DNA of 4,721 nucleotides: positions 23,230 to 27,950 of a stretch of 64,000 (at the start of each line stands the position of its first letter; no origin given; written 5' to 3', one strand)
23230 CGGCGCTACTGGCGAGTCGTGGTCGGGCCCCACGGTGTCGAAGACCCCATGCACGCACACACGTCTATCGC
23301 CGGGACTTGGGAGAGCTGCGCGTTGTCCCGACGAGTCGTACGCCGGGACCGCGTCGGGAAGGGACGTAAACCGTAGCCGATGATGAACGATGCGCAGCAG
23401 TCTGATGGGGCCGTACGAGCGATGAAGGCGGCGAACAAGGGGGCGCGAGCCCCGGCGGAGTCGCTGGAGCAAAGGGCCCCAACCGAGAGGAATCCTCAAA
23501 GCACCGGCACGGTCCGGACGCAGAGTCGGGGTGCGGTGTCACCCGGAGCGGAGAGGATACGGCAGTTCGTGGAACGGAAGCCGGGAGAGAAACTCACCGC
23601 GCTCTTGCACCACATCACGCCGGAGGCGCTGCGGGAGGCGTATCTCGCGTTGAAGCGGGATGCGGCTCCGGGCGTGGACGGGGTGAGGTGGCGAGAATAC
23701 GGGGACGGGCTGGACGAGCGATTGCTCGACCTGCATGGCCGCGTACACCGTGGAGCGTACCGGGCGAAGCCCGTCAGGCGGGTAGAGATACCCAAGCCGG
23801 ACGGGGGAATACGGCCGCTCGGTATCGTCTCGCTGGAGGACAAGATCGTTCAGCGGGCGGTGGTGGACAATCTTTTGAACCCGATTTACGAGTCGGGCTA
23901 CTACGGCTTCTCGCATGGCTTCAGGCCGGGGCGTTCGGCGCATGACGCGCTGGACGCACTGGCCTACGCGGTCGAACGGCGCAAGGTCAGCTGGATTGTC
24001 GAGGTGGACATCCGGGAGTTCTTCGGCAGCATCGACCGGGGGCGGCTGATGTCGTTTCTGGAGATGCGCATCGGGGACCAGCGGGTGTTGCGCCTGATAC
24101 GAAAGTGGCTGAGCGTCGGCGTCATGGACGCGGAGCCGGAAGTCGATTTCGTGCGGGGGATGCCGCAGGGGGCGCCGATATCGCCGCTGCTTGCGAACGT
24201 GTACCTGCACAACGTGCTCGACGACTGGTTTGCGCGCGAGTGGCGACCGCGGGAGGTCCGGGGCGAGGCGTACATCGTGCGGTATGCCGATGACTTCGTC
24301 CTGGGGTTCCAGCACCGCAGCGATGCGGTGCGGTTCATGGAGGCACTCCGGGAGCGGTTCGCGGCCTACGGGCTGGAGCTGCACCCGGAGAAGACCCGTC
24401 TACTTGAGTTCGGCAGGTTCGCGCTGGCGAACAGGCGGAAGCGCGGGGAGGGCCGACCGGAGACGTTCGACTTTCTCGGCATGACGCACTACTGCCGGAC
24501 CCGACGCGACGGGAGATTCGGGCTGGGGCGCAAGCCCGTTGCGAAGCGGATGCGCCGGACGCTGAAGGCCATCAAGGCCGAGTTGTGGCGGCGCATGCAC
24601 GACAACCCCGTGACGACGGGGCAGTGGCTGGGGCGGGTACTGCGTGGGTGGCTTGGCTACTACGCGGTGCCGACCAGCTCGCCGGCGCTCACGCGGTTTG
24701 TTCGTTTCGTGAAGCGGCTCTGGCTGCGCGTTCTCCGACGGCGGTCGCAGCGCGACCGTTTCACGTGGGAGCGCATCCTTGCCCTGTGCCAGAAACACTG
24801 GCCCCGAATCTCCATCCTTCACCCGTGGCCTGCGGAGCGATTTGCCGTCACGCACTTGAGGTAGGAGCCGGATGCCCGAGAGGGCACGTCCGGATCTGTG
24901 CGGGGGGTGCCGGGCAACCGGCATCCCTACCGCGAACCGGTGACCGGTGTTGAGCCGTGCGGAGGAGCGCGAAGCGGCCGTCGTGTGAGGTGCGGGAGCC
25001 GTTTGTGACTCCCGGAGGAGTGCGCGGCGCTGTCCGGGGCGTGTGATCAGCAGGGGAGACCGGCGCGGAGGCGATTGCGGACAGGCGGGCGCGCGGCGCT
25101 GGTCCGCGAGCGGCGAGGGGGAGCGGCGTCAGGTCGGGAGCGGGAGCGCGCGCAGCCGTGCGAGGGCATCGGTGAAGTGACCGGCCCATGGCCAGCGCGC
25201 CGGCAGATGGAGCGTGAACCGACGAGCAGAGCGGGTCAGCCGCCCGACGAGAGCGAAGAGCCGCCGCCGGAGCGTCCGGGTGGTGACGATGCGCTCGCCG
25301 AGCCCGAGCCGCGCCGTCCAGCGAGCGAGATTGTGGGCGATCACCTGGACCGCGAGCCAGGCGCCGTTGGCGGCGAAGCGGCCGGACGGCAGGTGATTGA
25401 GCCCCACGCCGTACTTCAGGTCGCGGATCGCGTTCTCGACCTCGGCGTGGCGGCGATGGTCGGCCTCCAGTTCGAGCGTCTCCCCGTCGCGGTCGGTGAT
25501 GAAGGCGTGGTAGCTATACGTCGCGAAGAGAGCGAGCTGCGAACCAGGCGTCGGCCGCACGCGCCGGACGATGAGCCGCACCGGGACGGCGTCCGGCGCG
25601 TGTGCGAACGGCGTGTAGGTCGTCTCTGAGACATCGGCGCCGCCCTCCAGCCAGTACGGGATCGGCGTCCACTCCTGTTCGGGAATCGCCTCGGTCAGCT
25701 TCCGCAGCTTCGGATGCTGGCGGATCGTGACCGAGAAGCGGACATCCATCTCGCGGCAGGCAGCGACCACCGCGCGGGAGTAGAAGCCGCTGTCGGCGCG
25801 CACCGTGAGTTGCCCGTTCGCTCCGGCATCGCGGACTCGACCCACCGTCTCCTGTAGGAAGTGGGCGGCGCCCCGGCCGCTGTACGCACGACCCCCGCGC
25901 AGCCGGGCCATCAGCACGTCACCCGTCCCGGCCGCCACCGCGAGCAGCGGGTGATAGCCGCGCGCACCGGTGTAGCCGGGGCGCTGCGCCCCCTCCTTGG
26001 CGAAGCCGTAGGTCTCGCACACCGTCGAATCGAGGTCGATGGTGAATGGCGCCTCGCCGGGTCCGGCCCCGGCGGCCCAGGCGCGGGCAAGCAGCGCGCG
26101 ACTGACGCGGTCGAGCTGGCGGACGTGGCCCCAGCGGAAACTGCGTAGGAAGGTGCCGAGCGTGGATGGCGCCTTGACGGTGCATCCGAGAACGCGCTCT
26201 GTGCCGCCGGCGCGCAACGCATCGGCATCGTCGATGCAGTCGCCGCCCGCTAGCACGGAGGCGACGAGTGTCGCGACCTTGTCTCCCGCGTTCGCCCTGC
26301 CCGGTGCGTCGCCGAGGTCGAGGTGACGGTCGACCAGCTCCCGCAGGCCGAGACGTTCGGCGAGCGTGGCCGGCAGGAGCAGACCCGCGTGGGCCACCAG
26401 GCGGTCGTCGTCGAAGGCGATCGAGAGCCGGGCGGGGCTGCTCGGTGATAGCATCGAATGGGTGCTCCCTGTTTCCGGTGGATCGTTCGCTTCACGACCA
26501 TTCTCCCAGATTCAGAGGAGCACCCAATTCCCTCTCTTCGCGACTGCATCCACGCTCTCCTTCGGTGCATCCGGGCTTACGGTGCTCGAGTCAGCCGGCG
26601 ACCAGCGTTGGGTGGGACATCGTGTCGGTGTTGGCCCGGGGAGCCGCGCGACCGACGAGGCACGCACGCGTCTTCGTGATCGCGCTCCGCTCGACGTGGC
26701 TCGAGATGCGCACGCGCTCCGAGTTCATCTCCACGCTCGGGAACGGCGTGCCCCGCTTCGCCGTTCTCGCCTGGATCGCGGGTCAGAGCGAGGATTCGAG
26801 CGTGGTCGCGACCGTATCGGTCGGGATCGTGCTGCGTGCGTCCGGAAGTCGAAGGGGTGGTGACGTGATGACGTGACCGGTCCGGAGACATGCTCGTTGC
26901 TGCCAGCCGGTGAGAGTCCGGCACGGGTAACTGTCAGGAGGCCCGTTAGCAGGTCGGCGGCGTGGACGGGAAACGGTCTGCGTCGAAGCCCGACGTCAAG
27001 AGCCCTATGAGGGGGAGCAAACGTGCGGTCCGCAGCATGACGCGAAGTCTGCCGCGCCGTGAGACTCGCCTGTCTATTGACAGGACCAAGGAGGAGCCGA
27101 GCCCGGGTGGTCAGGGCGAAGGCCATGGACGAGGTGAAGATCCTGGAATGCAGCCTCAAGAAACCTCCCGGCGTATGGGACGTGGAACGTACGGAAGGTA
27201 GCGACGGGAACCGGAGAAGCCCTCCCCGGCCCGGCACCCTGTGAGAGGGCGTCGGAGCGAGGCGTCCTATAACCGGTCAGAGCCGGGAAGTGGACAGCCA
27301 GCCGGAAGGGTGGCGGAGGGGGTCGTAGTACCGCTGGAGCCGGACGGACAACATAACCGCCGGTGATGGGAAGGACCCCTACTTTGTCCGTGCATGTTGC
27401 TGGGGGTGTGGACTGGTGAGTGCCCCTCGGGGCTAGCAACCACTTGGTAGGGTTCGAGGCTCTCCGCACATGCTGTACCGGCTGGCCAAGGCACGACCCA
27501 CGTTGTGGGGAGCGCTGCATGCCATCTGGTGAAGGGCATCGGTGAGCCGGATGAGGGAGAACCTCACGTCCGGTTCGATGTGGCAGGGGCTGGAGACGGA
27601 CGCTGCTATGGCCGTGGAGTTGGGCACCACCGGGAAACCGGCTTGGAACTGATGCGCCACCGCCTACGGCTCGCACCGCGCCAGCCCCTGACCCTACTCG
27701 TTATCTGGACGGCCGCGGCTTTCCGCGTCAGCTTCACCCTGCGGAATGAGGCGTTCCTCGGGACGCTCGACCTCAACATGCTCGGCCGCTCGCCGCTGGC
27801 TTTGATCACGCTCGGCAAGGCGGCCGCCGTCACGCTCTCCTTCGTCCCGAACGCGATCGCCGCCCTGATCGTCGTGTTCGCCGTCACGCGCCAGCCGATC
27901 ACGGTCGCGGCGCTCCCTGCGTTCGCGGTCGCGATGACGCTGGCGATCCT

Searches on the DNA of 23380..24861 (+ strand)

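Call 21: search_rna_families(sources=[L010, L011, L012], threshold=evalue, max_evalue=0.01)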
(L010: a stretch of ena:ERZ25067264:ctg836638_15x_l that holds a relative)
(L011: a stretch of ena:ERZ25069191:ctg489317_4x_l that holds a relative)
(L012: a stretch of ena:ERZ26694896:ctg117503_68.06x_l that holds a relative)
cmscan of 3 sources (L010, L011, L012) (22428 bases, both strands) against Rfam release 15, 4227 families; matches with E-value up to 0.01: 8.
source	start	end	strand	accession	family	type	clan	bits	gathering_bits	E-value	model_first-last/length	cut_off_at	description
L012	2674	2898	+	RF02005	group-II-D1D4-6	Intron;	CL00102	179.3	49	8.7e-53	1-225/225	no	Group II catalytic intron D1-D4-6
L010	6434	6659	-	RF02005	group-II-D1D4-6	Intron;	CL00102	161.2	49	5.1e-47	1-225/225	no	Group II catalytic intron D1-D4-6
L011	2676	2898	+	RF02005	group-II-D1D4-6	Intron;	CL00102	158.3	49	4.2e-46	1-225/225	no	Group II catalytic intron D1-D4-6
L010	2634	2855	+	RF02005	group-II-D1D4-6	Intron;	CL00102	155.5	49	3.2e-45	1-225/225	no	Group II catalytic intron D1-D4-6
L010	4442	4516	+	RF00029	Intron_gpII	Intron;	-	39.9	40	8.3e-05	1-77/77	no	Group II catalytic intron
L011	4484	4545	+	RF00029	Intron_gpII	Intron;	-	33.6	40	0.0028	1-77/77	no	Group II catalytic intron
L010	4775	4849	-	RF00029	Intron_gpII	Intron;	-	33.3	40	0.0033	1-77/77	no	Group II catalytic intron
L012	4483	4613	+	RF00029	Intron_gpII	Intron;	-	31.6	40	0.0091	1-77/77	no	Group II catalytic intron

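Call 45: search_rna_families(sources=[L038, L039, L040], threshold=evalue, max_evalue=0.01)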
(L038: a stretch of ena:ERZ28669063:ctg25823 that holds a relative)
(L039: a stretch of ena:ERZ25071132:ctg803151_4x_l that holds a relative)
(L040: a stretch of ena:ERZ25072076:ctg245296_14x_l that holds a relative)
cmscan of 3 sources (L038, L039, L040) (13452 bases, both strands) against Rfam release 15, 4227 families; matches with E-value up to 0.01: 6.
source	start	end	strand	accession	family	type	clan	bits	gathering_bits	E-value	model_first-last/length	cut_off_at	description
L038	1173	1398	+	RF02005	group-II-D1D4-6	Intron;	CL00102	160.6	49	4.7e-47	1-225/225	no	Group II catalytic intron D1-D4-6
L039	3091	3315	+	RF02005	group-II-D1D4-6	Intron;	CL00102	158.6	49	1.9e-46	1-225/225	no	Group II catalytic intron D1-D4-6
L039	1171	1395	+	RF02005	group-II-D1D4-6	Intron;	CL00102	156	49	1.4e-45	1-225/225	no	Group II catalytic intron D1-D4-6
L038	3034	3257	+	RF02005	group-II-D1D4-6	Intron;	CL00102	153.9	49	6.2e-45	1-225/225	no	Group II catalytic intron D1-D4-6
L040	1182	1402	+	RF02005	group-II-D1D4-6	Intron;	CL00102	152.2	49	2.2e-44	1-225/225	no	Group II catalytic intron D1-D4-6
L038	3571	3644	+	RF00029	Intron_gpII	Intron;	-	36.7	40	0.00031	1-77/77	no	Group II catalytic intron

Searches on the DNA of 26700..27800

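Call 53: search_rna_families(source=window, start=26700, end=27800, threshold=evalue, max_evalue=1)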
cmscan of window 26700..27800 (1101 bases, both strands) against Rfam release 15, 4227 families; matches with E-value up to 1: 4.
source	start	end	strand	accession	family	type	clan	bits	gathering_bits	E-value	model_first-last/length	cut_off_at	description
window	26904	27040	+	RF02003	group-II-D1D4-4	Intron;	CL00102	102.8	49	1.3e-23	1-138/138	no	Group II catalytic intron D1-D4-4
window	27542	27697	+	RF00029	Intron_gpII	Intron;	-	37.5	40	1.6e-05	1-77/77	no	Group II catalytic intron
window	27544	27576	+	RF04357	Plastid-ndhA-ndhB-2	Intron;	CL00155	30.7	53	0.00014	4-37/41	no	Plastid-ndhA-ndhB-2 group II-D5 intron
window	27544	27576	+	RF04336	Plastid-petD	Intron;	-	25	65.5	0.012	10-43/47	no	Plastid-petD group II-D5 intron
